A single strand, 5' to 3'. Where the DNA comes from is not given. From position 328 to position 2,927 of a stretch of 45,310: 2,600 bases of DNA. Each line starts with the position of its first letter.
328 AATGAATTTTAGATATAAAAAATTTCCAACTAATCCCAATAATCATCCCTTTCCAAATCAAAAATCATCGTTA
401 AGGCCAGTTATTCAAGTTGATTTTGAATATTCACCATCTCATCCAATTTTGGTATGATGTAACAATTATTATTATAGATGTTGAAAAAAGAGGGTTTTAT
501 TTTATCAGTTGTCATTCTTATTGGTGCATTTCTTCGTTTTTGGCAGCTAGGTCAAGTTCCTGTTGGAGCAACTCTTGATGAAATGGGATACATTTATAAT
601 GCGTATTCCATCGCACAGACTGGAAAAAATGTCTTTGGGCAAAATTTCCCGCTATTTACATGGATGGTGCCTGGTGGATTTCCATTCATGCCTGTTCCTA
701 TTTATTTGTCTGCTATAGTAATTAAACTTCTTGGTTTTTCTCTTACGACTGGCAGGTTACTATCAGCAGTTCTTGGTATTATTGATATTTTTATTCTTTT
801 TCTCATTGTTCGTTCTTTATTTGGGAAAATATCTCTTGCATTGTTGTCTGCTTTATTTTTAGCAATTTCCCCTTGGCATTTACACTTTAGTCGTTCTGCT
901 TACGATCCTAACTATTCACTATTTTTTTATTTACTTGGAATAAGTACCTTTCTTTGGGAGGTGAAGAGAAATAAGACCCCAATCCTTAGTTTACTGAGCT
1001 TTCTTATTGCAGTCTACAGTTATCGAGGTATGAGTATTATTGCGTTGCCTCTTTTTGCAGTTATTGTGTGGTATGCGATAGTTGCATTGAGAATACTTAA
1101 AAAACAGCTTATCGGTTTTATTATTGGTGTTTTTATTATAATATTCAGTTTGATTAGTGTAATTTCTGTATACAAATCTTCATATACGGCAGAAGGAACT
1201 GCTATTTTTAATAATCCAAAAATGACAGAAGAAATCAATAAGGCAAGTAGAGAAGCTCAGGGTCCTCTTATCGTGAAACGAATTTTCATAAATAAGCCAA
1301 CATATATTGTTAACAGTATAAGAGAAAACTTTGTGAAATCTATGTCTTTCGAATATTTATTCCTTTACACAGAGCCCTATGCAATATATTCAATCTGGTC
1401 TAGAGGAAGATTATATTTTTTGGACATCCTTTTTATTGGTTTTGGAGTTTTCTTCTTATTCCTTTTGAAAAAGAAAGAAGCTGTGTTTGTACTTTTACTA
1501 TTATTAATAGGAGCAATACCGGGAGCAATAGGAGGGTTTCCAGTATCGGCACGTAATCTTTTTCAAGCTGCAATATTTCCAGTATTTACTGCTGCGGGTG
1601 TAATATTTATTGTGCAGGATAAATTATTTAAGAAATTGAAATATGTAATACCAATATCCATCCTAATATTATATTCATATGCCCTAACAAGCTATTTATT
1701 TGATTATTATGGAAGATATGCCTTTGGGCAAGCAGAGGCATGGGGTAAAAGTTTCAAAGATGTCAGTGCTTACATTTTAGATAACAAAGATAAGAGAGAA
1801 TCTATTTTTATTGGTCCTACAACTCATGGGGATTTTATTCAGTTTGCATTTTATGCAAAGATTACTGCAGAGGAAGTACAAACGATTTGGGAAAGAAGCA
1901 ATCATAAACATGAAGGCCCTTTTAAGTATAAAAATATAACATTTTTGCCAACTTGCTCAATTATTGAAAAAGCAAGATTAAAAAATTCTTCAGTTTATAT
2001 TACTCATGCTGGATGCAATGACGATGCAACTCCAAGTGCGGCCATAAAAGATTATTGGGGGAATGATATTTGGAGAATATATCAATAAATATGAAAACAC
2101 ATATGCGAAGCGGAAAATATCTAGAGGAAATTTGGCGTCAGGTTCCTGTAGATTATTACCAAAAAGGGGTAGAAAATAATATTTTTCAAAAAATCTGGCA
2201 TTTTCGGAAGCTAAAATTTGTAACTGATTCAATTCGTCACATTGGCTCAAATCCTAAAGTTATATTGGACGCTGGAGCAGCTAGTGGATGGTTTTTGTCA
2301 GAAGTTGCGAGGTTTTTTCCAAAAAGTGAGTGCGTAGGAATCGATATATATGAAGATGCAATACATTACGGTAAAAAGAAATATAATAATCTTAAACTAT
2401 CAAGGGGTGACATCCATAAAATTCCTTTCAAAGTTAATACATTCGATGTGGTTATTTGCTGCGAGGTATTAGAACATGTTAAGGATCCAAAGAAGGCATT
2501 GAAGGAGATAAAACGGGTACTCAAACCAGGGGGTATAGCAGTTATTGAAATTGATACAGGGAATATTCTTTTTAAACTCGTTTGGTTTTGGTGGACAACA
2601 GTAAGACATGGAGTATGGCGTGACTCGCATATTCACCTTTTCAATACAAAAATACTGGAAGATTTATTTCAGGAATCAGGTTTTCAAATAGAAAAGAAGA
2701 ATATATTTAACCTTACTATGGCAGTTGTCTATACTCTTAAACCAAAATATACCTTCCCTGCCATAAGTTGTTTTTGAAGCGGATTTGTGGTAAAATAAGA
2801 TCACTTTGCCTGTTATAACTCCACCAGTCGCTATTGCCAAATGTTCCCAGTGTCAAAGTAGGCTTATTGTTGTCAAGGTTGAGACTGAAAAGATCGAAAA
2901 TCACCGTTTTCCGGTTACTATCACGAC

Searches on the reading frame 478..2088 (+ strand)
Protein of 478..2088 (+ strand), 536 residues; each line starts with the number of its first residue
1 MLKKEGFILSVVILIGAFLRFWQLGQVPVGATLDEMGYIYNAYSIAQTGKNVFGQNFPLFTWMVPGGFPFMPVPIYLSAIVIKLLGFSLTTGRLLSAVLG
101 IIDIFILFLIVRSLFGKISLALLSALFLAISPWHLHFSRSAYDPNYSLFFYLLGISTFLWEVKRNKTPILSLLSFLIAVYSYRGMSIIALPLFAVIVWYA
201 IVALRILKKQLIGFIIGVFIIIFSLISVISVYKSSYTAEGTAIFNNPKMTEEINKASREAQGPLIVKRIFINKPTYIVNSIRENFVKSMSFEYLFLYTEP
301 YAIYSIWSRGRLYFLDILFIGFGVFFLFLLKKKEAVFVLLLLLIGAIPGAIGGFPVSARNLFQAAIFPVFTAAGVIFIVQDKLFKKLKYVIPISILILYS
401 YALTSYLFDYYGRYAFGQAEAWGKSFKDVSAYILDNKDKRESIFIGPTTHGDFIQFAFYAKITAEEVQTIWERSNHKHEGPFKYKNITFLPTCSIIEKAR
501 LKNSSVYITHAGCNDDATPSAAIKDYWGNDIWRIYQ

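Call 4: search_protein_families(library=pfam, proteins=[window:478-2088:+], max_evalue=0.01)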
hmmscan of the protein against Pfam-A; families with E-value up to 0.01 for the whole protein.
window:478-2088:+ (536 aa): 1 family
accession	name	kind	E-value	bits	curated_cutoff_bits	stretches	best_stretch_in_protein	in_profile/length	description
PF13231.12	PMT_2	-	1.4e-08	35.5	26.1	1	72-224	4-155/160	Dolichyl-phosphate-mannose-protein mannosyltransferase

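Call 8: search_protein_families(library=ncbifam, proteins=[window:478-2088:+], max_evalue=0.01)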
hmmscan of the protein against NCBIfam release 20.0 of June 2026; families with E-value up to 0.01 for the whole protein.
window:478-2088:+ (536 aa): 1 family
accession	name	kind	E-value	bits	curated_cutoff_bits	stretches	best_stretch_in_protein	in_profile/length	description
TIGR03663.1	TIGR03663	subfamily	2.6e-05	23.5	126.25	1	11-254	6-237/435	flippase activity-associated protein Agl23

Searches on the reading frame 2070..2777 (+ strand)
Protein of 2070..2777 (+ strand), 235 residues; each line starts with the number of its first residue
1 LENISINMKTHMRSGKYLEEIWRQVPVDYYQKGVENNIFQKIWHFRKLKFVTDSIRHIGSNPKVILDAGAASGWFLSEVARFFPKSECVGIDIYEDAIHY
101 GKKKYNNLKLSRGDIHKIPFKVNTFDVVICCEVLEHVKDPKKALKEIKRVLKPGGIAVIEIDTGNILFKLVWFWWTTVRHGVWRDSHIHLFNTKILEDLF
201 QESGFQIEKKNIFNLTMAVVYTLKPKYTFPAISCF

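Call 6: search_protein_families(library=pfam, proteins=[window:2070-2777:+], max_evalue=0.01)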
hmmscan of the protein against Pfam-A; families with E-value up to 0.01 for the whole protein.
window:2070-2777:+ (235 aa): 16 families
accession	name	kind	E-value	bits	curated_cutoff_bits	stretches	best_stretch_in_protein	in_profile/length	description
PF08241.18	Methyltransf_11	-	8.1e-26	90.9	21.2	1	66-159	1-95/95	Methyltransferase domain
PF13489.12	Methyltransf_23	-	2e-24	86.6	27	1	51-209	9-163/164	Methyltransferase domain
PF13847.12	Methyltransf_31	-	1.2e-23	83.9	27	1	63-160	5-110/145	Methyltransferase domain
PF13649.12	Methyltransf_25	-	3.1e-21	76.3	27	1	65-155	1-97/97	Methyltransferase domain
PF08242.18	Methyltransf_12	-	4.3e-17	63.1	30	1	66-156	1-97/98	Methyltransferase domain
PF01209.24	Ubie_methyltran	-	7e-11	42.4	20.1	1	49-161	37-154/233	ubiE/COQ5 methyltransferase family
PF05148.21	Methyltransf_8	-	1e-06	29.3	27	1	110-159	108-156/219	Hypothetical methyltransferase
PF02390.23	Methyltransf_4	-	1.8e-06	28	24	1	63-115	3-60/173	Putative methyltransferase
PF05219.18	DREV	-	1.5e-05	24.7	26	1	45-159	78-186/265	DREV methyltransferase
PF08003.17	Methyltransf_9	-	0.00029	20.4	23.8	1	57-160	110-218/315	Protein of unknown function (DUF1698)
PF07021.18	MetW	-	0.00041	20.5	21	1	65-220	17-175/193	Methionine biosynthesis protein MetW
PF05401.17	NodS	-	0.00058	20.2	24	1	64-154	46-139/201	Nodulation protein S (NodS)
PF00891.24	Methyltransf_2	-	0.00072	19.4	22.3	1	63-159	64-165/210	O-methyltransferase domain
PF01728.25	FtsJ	-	0.0025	18.2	24.1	1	47-130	8-97/181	FtsJ-like methyltransferase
PF20922.3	Anamorsin_N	-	0.0027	17.9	27.1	1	115-160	42-88/163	Anamorsin, N-terminal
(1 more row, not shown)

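Call 39: search_protein_families(library=ncbifam, proteins=[window:2070-2777:+], max_evalue=0.00001)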
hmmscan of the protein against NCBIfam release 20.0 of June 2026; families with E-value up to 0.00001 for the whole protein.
window:2070-2777:+ (235 aa): 28 families (the best 25 are shown)
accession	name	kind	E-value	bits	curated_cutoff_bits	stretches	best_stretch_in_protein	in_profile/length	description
TIGR02072.1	BioC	equivalog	5.3e-19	69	184.95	1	55-158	31-131/244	malonyl-ACP O-methyltransferase BioC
NF001244.0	PRK00216.1-5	equivalog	4.1e-15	55.7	216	1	57-159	50-153/236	bifunctional demethylmenaquinone methyltransferase/2-methoxy-6-polyprenyl-1,4-benzoquinol methylase UbiE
TIGR01934.1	MenG_MenH_UbiE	subfamily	2.7e-14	53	158.35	1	57-159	38-141/223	ubiquinone/menaquinone biosynthesis methyltransferase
NF045667.1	MTase_DVU1556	equivalog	2.9e-14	53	155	1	63-159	24-119/213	DVU_1556 family methyltransferase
TIGR01983.1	UbiG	equivalog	1.8e-13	50.3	102.95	1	41-159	24-151/228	bifunctional 2-polyprenyl-6-hydroxyphenol methylase/3-demethylubiquinol 3-O-methyltransferase UbiG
NF001243.0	PRK00216.1-4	equivalog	8.2e-13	48.2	235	1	71-164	58-155/237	demethylmenaquinone methyltransferase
NF008300.0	PRK11088.1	equivalog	3.6e-12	46.3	303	1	57-212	81-230/272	23S rRNA (guanine(745)-N(1))-methyltransferase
NF001241.0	PRK00216.1-2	equivalog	1.7e-11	44.2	327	1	64-160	54-149/231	demethylmenaquinone methyltransferase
NF045825.1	FAmtase_mtf2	equivalog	6.6e-11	41.9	400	1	63-156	60-155/248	fatty-acid O-methyltransferase Mtf2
NF008823.0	PRK11873.1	subfamily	1e-10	41.5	263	1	64-159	80-181/272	arsenite methyltransferase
TIGR02752.1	MenG_heptapren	equivalog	1.1e-10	41.5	419.85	1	65-172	49-164/231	demethylmenaquinone methyltransferase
NF045823.1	PthPhpthDimycoMt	equivalog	6.2e-10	38.7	300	1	70-156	75-163/256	phthiotriol/phenolphthiotriol dimycocerosates methyltransferase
NF047649.1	MTase_UXPK_star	exception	1.2e-09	37.6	460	1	65-157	81-179/283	methyltransferase/UXPK-star double selenoprotein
NF041537.1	ArsM_AhpD_UU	exception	1.5e-09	37.1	510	1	64-159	79-180/345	arsenite methyltransferase/AhpD domain selenoprotein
NF052510.1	methyltran_MpqE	exception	3.2e-09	36.5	335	1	63-158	48-150/234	methyl-plastoquinone biosynthesis methyltransferase MpqE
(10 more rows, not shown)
